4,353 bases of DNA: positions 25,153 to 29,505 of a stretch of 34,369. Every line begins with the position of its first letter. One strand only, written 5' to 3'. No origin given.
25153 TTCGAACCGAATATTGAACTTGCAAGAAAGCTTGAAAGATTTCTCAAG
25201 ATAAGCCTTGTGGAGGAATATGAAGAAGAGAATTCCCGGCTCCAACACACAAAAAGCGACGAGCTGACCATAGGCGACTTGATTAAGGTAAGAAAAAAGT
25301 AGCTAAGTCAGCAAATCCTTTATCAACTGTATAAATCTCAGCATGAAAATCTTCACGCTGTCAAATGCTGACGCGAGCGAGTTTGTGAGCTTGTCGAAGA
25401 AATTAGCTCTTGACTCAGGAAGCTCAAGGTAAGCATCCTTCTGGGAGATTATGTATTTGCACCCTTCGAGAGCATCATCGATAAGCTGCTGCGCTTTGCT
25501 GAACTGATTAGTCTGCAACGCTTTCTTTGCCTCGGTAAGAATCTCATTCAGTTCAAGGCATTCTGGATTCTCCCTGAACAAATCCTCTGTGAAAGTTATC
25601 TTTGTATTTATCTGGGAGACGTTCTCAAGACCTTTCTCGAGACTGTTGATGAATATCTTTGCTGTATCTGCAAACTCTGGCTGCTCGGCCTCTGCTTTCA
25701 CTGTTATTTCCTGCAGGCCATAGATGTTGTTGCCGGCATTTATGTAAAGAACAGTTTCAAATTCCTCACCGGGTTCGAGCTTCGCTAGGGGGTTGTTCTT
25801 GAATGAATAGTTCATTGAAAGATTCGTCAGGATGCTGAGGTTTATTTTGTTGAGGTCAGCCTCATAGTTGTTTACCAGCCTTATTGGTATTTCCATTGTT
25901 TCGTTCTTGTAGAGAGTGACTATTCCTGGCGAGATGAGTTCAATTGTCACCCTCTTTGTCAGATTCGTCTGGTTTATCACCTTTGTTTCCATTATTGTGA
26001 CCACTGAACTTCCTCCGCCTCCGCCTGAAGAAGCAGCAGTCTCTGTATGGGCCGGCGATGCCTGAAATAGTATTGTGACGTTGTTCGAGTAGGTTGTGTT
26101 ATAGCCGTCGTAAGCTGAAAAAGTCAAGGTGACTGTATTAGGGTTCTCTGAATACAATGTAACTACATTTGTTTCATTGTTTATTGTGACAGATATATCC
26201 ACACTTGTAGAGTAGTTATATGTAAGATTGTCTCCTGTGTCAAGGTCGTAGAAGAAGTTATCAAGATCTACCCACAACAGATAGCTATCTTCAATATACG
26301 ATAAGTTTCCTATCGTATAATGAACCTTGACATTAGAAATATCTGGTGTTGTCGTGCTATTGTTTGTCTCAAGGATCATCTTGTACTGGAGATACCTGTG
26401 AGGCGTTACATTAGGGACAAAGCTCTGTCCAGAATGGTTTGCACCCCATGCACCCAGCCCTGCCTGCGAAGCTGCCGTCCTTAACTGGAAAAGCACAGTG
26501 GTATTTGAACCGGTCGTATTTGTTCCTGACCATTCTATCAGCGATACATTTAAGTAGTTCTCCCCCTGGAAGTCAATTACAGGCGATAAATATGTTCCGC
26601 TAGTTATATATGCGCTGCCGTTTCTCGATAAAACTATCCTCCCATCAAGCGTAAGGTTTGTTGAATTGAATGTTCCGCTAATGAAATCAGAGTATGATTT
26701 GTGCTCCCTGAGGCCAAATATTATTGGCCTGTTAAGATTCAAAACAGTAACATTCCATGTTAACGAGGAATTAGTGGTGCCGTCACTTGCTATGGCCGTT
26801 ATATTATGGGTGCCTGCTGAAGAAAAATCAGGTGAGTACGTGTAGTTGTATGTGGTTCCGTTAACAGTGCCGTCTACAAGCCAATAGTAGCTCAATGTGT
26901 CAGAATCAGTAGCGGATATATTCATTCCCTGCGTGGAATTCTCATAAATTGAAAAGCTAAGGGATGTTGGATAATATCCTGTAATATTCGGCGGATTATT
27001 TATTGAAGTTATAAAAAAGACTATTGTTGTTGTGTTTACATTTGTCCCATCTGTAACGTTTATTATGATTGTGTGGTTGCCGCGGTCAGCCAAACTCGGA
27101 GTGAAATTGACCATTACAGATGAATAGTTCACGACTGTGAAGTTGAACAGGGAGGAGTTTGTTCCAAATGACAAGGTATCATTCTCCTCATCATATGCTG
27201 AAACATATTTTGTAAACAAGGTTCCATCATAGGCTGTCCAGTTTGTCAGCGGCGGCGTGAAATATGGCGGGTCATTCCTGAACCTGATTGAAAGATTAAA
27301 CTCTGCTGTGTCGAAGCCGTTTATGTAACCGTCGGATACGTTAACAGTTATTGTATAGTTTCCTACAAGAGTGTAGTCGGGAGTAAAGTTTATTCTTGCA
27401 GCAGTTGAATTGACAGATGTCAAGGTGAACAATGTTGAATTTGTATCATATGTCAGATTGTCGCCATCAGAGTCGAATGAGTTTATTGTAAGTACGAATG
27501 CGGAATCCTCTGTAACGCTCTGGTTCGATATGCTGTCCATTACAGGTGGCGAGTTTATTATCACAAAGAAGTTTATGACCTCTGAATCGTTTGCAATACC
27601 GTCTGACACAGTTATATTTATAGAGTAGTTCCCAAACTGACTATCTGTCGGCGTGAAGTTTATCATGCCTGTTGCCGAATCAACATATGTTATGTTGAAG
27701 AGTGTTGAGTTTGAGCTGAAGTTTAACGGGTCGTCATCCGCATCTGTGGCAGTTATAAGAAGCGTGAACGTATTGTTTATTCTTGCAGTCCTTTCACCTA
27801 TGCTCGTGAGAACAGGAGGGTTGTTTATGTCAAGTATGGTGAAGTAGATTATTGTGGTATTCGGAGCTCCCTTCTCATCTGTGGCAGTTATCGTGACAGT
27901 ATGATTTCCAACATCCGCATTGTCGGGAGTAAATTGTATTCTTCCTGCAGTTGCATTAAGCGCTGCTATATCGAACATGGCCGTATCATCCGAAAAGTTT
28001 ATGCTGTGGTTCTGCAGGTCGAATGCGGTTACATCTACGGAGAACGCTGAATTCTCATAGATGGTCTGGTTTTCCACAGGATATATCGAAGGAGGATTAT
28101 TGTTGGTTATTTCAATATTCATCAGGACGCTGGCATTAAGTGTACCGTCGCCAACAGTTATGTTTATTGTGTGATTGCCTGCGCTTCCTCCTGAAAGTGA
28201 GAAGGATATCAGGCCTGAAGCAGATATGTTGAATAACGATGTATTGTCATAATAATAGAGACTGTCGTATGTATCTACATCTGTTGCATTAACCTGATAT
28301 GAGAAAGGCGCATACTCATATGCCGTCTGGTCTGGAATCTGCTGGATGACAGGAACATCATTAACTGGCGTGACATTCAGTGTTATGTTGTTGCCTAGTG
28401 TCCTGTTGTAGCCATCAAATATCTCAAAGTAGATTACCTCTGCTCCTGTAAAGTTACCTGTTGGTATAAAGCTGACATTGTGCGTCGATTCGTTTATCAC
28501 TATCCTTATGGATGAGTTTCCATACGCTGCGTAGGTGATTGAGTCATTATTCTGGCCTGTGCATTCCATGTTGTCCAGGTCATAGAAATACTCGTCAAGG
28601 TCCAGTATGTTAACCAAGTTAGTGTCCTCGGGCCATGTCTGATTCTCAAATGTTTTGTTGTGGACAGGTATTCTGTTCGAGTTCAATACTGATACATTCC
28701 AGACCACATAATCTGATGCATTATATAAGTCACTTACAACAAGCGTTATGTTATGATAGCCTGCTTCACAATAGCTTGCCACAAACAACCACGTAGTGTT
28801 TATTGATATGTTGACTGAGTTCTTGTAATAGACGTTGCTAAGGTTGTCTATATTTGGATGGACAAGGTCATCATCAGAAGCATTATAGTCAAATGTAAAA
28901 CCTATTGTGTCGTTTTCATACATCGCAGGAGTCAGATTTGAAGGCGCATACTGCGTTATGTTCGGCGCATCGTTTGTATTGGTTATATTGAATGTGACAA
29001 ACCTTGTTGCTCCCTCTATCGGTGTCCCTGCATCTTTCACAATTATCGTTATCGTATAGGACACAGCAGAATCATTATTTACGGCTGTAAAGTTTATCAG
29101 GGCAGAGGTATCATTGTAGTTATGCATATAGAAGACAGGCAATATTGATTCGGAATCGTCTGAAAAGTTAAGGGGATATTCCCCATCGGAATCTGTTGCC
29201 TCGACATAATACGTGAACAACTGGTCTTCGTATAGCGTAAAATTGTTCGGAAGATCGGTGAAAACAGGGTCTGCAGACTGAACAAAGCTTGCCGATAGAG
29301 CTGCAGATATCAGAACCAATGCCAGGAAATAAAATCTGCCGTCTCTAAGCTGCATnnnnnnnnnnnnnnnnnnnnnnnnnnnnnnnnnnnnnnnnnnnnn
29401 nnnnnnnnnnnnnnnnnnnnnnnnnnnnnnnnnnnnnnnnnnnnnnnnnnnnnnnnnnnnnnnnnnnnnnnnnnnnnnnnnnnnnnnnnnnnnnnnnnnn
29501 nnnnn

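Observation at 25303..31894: Two translationally coupled giant cadherin-like repeat proteins: one membrane-anchored with a cytoplasmic coiled coil, one anchorless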

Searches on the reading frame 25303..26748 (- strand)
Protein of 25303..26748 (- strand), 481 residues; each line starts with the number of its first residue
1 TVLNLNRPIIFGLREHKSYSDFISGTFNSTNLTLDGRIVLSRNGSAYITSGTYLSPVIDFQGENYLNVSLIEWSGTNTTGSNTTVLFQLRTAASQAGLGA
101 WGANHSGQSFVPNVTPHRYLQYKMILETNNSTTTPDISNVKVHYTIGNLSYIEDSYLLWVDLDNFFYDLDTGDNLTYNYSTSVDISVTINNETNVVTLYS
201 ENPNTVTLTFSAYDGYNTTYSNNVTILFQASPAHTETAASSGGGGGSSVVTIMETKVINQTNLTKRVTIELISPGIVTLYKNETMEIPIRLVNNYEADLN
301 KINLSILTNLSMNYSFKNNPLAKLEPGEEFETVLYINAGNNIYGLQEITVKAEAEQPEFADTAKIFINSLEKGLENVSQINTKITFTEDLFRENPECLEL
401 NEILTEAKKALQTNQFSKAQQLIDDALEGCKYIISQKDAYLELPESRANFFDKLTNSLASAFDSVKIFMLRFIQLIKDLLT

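Call 40: predict_structure(alignment_id=A2)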
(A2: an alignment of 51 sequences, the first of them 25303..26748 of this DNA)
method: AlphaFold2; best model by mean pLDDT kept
length: 481 residues; sequences in the alignment: 51
mean_pLDDT: 85.5   pTM: 0.52
mean pLDDT of the five models: 85.5, 84.8, 83.8, 83.6, 83.1
residues with pLDDT >= 90: 304; 70-90: 104; 50-70: 32; < 50: 41
segments of 3 or more residues with pLDDT < 50: 235-266, 440-446
pLDDT, mean of each block of 10 residues (from residue 1): 78 97 98 97 97 97 88 85 95 92 96 94 97 96 96 90 95 94 95 94 96 96 96 56 37 34 49 72 87 92 91 91 95 88 78 91 80 63 87 91 95 92 94 76 48 75 91 91 77
secondary structure, 60 per line:
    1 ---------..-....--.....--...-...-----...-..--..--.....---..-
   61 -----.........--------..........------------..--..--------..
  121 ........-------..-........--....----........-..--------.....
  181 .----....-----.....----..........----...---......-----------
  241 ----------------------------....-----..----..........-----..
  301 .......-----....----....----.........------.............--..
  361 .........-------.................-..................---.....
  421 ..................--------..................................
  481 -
elements in order: E13-16 H19-23 E26-28 E30-32 E38-40 E50-54 E66-74 E83-92 E119-128 E139-146 E149-152 E157-161 E176-181 E186-189 E195-199 E204-213 E218-220 E224-229 E269-272 E284-293 E299-307 E313-316 E321-324 E329-337 E344-356 E359-369 H377-393 H395-412 H416-438 H447-480

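Call 46: fold_search(model_id=the predicted structure, library=pdb)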
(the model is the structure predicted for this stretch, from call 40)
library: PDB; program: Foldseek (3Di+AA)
matches with E <= 10: 1826; with E <= 0.001: 176
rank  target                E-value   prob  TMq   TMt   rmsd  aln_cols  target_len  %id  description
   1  4m00_A                1.5e-07  1.00  0.14  0.14  26.3       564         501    8  Crystal structure of the ligand binding region of staphylococcal adhesion SraP (released 2014-06-18)
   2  7sqc_F1               1.5e-06  1.00  0.16  0.16  22.0       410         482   11  Ciliary C1 central pair apparatus isolated from Chlamydomonas reinhardtii (released 2022-04-13)
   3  2v5y                  2.1e-06  0.99  0.15  0.13  16.4       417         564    9  Crystal structure of the receptor protein tyrosine phosphatase mu ectodomain (released 2007-09-11)
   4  6dms                  2.9e-06  1.00  0.16  0.12  16.0       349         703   13  Endo-fucoidan hydrolase MfFcnA4_H294Q from glycoside hydrolase family 107 (released 2018-10-03)
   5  6kzb_C                3.2e-06  1.00  0.17  0.13  19.9       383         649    9  Transglutaminase2 complexed with calcium (released 2020-12-09)
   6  6dlh                  6.4e-06  1.00  0.16  0.12  16.7       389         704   14  Endo-fucoidan hydrolase MfFcnA4 from glycoside hydrolase family 107 (released 2018-10-03)
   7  7uzs                  7.5e-06  1.00  0.17  0.13  18.4       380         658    9  Protein 4.2 (local refinement from consensus reconstruction of ankyrin complex classes) (released 2022-07-20)
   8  8csw                  7.5e-06  1.00  0.16  0.13  18.2       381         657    9  Local refinement of protein 4.2 in Class 2 of erythrocyte ankyrin-1 complex (released 2022-07-20)
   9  7sqc_F0               8.0e-06  1.00  0.17  0.25  19.1       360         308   10  Ciliary C1 central pair apparatus isolated from Chlamydomonas reinhardtii (released 2022-04-13)
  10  6kzb_A                8.9e-06  1.00  0.17  0.12  19.1       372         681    9  Transglutaminase2 complexed with calcium (released 2020-12-09)
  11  4pyg_A                8.9e-06  1.00  0.17  0.12  20.5       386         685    9  Transglutaminase2 complexed with GTP (released 2015-02-11)
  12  6a8p_A                1.1e-05  1.00  0.16  0.12  18.8       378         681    9  Transglutaminase 2 mutant G224V in complex with GTP (released 2018-09-26)
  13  4wrl_C                1.1e-05  0.97  0.12  0.18  16.4       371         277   10  Structure of the human CSF-1:CSF-1R complex (released 2015-08-12)
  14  8cs9_X                1.4e-05  1.00  0.17  0.13  18.2       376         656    8  Composite reconstruction of Class 1 of the erythrocyte ankyrin-1 complex (released 2022-07-20)
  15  6a8p_B                1.4e-05  1.00  0.17  0.13  18.4       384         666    9  Transglutaminase 2 mutant G224V in complex with GTP (released 2018-09-26)
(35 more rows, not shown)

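Call 74: search_solved_structures(query=A2, max_evalue=0.01)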
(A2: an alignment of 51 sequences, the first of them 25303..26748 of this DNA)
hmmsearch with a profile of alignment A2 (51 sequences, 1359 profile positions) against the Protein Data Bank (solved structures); distinct sequences matched with E-value up to 0.01: 58.
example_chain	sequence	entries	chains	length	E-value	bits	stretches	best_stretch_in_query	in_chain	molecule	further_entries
5w1d_A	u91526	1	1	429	2.4e-16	61.7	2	618-779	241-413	Protocadherin-15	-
8vy2_A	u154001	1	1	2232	4.2e-16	60.9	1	642-877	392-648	Cadherin EGF LAG seven-pass G-type receptor 1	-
5szq_A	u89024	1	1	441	3.2e-12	48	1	603-877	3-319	Protocadherin gamma-A4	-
6bxu_A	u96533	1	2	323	1.9e-11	45.4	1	621-861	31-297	Protocadherin-15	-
6dlh_A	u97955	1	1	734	6.1e-11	43.7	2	618-782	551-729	Alpha-1,4-endofucoidanase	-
6dms_A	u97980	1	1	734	6.1e-11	43.7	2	618-782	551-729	Alpha-1,4-endofucoidanase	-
6bwn_A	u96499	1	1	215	2.1e-10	42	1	618-780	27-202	Protocadherin-15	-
7sgx_A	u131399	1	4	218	2.4e-10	41.8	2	531-688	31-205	Cadherin 23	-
7sz8_A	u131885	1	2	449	2.4e-09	38.5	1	569-827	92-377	Cadherin EGF LAG seven-pass G-type receptor 1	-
6e6b_A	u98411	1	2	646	4.5e-09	37.6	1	657-792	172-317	Protocadherin gamma B4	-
7n4p_A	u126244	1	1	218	2.2e-07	31.9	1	623-773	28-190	Cadherin 23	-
5w4t_C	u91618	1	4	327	3.6e-07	31.3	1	600-799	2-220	Cadherin 23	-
8umz_A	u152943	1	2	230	4.6e-07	30.9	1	620-785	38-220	Protocadherin-15 EC4-EC7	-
7scm_A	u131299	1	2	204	4.9e-07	30.8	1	612-773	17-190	Cadherin 23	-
6psf_U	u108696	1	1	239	6.5e-07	30.4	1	661-787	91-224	Cadherin-related family member 3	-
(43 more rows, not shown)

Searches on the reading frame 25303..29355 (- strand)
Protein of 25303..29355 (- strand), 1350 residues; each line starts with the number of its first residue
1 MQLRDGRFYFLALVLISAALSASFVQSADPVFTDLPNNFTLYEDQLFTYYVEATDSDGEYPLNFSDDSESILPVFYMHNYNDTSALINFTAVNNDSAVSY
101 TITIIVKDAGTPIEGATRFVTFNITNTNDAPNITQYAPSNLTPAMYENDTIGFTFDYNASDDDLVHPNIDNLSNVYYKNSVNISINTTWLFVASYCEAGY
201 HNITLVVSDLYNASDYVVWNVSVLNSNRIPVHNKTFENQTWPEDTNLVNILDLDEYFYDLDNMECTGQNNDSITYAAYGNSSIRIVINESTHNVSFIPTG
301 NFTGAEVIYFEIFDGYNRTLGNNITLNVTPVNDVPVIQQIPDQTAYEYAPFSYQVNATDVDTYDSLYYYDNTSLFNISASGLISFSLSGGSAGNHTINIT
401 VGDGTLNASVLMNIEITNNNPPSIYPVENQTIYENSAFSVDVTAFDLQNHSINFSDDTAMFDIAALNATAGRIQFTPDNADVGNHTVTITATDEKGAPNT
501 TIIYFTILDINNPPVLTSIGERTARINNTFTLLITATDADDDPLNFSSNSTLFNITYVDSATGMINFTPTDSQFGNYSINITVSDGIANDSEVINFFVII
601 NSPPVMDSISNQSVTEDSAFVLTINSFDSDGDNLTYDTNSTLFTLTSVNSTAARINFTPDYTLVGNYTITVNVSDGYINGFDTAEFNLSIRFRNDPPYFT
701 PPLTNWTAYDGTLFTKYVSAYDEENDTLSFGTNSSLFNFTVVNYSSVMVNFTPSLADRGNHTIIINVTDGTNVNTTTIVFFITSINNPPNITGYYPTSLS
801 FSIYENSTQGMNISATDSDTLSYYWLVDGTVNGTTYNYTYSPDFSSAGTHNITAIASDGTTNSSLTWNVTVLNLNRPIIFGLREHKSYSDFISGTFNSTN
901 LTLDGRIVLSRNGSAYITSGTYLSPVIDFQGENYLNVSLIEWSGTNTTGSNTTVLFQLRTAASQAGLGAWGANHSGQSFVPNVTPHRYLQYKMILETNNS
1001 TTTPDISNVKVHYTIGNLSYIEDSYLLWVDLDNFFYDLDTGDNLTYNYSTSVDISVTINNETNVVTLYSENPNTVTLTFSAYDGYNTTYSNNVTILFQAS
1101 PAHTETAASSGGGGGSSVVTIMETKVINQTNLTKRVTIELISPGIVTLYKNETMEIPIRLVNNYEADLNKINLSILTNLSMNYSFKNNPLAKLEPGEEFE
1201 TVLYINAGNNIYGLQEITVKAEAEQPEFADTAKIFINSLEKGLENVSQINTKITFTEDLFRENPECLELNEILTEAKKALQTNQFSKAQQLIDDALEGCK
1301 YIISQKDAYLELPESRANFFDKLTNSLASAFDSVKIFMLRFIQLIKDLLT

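Call 6: search_protein_families(library=pfam, proteins=[window:25303-29355:-], max_evalue=0.1)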
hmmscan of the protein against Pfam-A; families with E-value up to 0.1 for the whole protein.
window:25303-29355:- (1350 aa): 7 families
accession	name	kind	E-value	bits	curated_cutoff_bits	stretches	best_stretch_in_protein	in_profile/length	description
PF17963.7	Big_9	-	7.1e-21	75.3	23.6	4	511-588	1-79/89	Bacterial Ig domain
PF17892.7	Cadherin_5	-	8.9e-07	29.1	26.5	2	516-589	13-87/98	Cadherin-like domain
PF05345.18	He_PIG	-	2e-06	28.6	24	4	421-506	1-94/96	Putative Ig domain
PF00801.26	PKD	-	0.015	15.7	23.5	0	620-676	19-68/80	PKD domain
PF19410.4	DUF5980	-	0.073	14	27.1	0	378-418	55-95/97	Family of unknown function (DUF5980)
PF19076.6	CshA_repeat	-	0.082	14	27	0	469-501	65-97/103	Surface adhesin CshA repetitive domain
PF23861.1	Ribophorin_II_2nd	-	0.088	13.4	23.4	0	643-675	56-88/105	Ribophorin II second domain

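Call 16: find_homologous_proteins(query=window:25303-29355:-, max_evalue=1e-10)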
Query window:25303-29355:- (1350 aa): 358 proteins with E <= 1e-10 among 8000 candidates; the best 120 are listed.
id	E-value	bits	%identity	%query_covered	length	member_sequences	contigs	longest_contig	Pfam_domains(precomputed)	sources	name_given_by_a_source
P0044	0.0e+0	2964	100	100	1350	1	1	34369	PF17963.8,PF17892.8,PF05345.19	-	-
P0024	0.0e+0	1298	49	98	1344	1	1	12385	PF17963.8,PF19410.6,PF17892.8,PF05345.19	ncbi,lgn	-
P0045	0.0e+0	1146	44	99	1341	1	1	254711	PF17963.8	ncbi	ncbi:MAG: Ig-like domain-containing protein [archaeon]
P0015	1.3e-285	969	44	96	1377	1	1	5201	PF17963.8,PF17892.8,PF05345.19,PF18911.7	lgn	-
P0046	9.3e-283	959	41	99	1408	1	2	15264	PF17963.8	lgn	-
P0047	3.9e-276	938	40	96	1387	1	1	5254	PF17963.8,PF05345.19,PF18911.7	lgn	-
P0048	6.3e-266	904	42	65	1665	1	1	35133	PF17963.8,PF19410.6,PF17892.8,PF17803.8,PF05345.19,PF18911.7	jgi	jgi:hypothetical protein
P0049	5.4e-260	884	42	96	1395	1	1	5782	PF00801.27,PF17963.8,PF17892.8,PF24908.1,PF05345.19,PF18911.7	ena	-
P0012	1.9e-258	879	40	96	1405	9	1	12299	PF00801.27,PF17963.8,PF17892.8,PF05345.19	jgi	-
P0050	4.3e-258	878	41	96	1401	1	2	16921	PF17963.8,PF17892.8,PF24908.1,PF05345.19,PF18911.7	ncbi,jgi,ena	-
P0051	9.2e-255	867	40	97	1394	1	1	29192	PF17963.8,PF17892.8,PF17803.8,PF05345.19,PF19077.7,PF18911.7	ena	-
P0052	1.0e-252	860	41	95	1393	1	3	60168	PF17963.8,PF17892.8,PF05345.19,PF19077.7,PF18911.7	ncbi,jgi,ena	-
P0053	1.2e-251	856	41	96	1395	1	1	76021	PF17963.8,PF17892.8,PF17803.8,PF05345.19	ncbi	-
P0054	2.1e-250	852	41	95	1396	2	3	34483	PF17963.8,PF17892.8,PF24908.1,PF05345.19,PF18911.7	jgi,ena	-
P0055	3.1e-249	848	40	96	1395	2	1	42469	PF17963.8,PF17892.8,PF17803.8,PF24908.1,PF05345.19,PF18911.7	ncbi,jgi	-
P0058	1.3e-245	836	38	99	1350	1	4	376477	PF17963.8,PF17892.8,PF18911.7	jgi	-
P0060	5.3e-240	818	38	95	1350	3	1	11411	PF00801.27,PF17963.8,PF17892.8,PF05345.19,PF18911.7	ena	-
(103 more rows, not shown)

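Call 21: search_protein_families(library=ncbifam, proteins=[window:25303-29355:-], max_evalue=1)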
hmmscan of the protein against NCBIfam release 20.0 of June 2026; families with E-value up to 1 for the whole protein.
window:25303-29355:- (1350 aa): 4 families
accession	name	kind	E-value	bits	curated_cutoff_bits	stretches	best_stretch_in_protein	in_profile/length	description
NF038112.1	myxo_dep_M36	subfamily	1.8e-25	88.4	1500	4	396-678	1261-1552/1604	myxosortase-dependent M36 family metallopeptidase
NF012211.1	tand_rpt_95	domain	4.4e-19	68.2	90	6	282-338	39-94/98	tandem-95 repeat protein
TIGR04225.1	CshA_fibril_rpt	repeat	0.0016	19.2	60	1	466-502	62-99/104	fibrillar adhesin CshA-type repeat protein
NF047446.1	barrel_OmpL47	domain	0.086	13.3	40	0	810-870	7-65/68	OmpL47-type beta-barrel domain-containing protein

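Call 23: search_solved_structures(query=window:25303-29355:-, max_evalue=0.01)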
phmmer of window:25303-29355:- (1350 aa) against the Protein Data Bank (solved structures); distinct sequences matched with E-value up to 0.01: 0.

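Call 93: find_related_loci(query=window:25303-29355:-, collection=metagenome_contigs, flank=6000)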
Query window:25303-29355:- (1350 aa) in metagenome_contigs; peptide patterns used: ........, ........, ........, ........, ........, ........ (x = any residue, [..] = any of these).
65 stretches matched a pattern; 4 encode a relative of the query (tblastn E <= 1e-3); 4 distinct loci.
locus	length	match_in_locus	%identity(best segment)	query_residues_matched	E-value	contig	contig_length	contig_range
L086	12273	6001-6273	41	331-679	1e-6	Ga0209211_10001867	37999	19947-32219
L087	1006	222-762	32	411-662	4e-13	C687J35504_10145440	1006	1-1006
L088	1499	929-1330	26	331-598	2e-6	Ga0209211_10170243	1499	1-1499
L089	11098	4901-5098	38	432-496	8e-5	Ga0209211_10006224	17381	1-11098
